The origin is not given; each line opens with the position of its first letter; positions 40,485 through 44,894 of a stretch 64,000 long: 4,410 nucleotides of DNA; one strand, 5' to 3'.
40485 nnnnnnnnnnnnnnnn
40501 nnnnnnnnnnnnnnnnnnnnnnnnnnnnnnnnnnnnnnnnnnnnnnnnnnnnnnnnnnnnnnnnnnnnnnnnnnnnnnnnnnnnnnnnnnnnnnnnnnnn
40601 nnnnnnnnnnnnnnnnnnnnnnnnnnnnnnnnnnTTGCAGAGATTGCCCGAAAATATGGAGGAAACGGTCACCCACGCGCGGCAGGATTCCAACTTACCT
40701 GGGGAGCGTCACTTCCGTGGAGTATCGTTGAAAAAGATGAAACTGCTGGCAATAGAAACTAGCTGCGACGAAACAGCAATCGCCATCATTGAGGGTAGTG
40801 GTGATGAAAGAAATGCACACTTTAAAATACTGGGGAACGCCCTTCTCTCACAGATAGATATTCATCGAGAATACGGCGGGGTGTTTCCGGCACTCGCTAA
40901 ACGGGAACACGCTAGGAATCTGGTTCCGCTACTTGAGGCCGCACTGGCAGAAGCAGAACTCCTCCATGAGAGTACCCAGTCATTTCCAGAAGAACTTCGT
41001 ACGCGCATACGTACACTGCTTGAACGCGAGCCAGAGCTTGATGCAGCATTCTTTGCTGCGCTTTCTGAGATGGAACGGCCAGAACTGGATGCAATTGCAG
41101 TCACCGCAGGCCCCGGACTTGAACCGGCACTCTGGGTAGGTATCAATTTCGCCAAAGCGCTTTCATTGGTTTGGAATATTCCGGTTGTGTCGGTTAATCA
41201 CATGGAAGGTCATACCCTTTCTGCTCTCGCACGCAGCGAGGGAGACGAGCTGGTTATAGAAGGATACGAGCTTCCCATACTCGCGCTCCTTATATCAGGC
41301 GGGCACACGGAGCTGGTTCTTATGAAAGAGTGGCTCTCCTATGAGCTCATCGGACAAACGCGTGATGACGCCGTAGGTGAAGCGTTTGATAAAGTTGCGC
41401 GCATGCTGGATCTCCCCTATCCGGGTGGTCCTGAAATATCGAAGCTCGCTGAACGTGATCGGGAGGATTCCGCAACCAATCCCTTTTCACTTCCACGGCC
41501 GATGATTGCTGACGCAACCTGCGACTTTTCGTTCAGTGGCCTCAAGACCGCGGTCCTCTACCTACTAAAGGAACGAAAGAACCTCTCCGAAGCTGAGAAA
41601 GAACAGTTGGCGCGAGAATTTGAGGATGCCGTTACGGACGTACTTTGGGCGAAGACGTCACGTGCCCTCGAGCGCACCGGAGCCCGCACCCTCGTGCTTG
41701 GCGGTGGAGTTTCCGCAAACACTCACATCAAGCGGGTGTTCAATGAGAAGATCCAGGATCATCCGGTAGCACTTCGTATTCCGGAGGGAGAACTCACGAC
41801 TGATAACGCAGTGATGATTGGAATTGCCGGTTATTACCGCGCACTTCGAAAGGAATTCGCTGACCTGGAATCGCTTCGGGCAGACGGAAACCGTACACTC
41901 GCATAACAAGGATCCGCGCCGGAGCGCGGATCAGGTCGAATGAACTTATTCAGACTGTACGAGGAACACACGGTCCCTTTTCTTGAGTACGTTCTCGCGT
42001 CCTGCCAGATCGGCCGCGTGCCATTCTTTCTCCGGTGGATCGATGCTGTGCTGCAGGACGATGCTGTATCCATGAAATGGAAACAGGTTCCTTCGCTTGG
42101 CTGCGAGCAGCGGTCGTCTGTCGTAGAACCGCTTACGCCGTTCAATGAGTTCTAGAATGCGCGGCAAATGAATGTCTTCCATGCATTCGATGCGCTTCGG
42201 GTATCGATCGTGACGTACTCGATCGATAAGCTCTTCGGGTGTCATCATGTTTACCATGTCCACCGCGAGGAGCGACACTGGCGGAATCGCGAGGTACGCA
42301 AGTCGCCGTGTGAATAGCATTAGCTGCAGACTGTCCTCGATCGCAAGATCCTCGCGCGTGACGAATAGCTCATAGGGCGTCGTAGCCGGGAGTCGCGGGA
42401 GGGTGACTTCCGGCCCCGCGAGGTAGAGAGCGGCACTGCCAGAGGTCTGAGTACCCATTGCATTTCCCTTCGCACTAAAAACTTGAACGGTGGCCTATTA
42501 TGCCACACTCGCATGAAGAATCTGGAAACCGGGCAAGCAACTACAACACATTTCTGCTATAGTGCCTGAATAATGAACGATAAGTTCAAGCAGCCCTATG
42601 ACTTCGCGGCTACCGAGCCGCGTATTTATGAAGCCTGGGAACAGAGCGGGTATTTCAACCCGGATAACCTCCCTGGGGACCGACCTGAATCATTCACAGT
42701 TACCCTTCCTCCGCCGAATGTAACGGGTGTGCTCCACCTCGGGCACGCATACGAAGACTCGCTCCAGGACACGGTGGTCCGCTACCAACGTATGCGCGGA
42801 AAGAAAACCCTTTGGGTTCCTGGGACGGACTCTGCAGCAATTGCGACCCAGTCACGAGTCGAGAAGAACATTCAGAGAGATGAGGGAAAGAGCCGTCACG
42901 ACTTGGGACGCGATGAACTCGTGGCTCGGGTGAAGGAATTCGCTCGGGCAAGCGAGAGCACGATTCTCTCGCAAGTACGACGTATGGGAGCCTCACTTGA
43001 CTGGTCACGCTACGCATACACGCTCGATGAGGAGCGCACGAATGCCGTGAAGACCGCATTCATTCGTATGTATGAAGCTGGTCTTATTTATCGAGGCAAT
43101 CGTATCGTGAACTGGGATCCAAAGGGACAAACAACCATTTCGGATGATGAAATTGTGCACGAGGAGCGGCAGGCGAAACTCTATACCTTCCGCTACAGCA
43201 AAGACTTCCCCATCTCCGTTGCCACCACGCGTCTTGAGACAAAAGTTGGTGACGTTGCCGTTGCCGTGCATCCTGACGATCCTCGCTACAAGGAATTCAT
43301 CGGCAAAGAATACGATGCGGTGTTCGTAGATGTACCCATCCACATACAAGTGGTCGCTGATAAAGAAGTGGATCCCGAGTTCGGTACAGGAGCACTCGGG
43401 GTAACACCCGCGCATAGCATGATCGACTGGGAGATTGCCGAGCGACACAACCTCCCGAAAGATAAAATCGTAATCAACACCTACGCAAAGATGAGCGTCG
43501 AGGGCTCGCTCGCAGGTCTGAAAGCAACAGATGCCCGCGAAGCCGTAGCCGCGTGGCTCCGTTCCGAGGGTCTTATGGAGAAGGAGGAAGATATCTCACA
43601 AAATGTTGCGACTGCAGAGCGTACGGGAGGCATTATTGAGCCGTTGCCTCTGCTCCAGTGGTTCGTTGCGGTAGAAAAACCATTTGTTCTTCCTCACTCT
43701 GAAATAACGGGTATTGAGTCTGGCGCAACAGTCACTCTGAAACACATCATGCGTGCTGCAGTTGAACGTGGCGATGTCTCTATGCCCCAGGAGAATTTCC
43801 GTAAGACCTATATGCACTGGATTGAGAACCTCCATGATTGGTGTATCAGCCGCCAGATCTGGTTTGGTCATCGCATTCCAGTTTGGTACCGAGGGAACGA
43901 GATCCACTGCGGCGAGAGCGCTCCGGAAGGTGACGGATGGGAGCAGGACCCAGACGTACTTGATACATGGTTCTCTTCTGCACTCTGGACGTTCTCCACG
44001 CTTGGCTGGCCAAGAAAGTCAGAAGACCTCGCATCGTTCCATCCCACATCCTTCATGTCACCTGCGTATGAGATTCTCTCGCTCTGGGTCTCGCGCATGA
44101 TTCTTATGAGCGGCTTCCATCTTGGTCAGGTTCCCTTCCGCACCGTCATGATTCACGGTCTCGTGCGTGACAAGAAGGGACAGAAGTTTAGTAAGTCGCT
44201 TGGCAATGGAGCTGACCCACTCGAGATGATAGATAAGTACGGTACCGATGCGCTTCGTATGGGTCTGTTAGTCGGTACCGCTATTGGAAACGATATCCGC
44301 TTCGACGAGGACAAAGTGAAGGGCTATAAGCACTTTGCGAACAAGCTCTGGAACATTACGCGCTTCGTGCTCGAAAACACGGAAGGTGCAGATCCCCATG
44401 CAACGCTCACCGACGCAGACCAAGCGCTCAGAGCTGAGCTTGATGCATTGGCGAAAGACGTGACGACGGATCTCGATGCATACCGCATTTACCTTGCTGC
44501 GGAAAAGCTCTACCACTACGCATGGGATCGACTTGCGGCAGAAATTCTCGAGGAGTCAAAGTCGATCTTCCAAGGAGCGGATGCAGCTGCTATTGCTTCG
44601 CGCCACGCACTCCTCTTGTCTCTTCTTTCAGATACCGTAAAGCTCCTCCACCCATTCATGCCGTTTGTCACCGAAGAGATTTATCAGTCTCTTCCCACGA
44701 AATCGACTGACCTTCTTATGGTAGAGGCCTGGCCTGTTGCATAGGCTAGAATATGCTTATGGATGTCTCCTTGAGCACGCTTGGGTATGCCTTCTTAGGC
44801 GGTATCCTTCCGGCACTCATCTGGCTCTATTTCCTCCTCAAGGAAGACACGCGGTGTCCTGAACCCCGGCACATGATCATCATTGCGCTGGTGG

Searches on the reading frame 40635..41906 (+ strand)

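Call 37: search_protein_families(library=pfam, proteins=[window:40635-41906:+], max_evalue=0.00001)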
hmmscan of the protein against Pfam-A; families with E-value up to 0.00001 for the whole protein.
window:40635-41906:+ (423 aa): 1 family
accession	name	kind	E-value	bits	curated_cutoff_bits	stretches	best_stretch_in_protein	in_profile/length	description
PF00814.31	TsaD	-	3.3e-80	270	24.8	2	144-396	44-263/264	tRNA N6-adenosine threonylcarbamoyltransferase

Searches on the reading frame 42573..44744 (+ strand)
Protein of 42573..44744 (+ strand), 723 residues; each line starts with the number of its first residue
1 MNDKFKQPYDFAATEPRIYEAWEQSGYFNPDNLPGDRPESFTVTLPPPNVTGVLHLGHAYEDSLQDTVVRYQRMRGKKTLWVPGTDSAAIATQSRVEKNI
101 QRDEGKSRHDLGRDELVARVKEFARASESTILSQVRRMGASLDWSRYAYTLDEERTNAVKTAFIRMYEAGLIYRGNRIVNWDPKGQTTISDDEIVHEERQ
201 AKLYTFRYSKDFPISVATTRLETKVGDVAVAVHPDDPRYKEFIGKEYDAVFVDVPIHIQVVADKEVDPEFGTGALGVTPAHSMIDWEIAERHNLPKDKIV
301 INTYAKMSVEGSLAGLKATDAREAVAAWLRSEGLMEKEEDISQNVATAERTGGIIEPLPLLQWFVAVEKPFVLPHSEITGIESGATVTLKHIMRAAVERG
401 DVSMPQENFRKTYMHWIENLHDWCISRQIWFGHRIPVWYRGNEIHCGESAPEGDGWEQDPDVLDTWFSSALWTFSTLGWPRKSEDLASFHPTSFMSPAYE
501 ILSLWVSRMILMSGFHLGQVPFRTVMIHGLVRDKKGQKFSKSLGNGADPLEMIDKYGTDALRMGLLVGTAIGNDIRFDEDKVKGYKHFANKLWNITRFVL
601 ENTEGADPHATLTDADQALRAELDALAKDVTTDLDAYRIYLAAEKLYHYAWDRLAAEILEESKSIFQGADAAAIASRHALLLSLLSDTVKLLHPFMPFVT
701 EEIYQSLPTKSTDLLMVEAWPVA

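Call 38: search_protein_families(library=pfam, proteins=[window:42573-44744:+], max_evalue=0.00001)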
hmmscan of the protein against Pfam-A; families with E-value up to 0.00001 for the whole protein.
window:42573-44744:+ (723 aa): 3 families
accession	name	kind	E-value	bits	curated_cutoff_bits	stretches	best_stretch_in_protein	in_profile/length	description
PF00133.28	tRNA-synt_1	-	6.1e-118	394.6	22.7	2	18-446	2-256/414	tRNA synthetases class I (I, L, M and V)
PF08264.19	Anticodon_1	-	3.6e-21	76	25.1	1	616-721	1-105/148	Anticodon-binding domain of tRNA ligase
PF09334.17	tRNA-synt_1g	-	3.7e-21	75.8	20.1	1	42-194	2-135/391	tRNA synthetases class I (M)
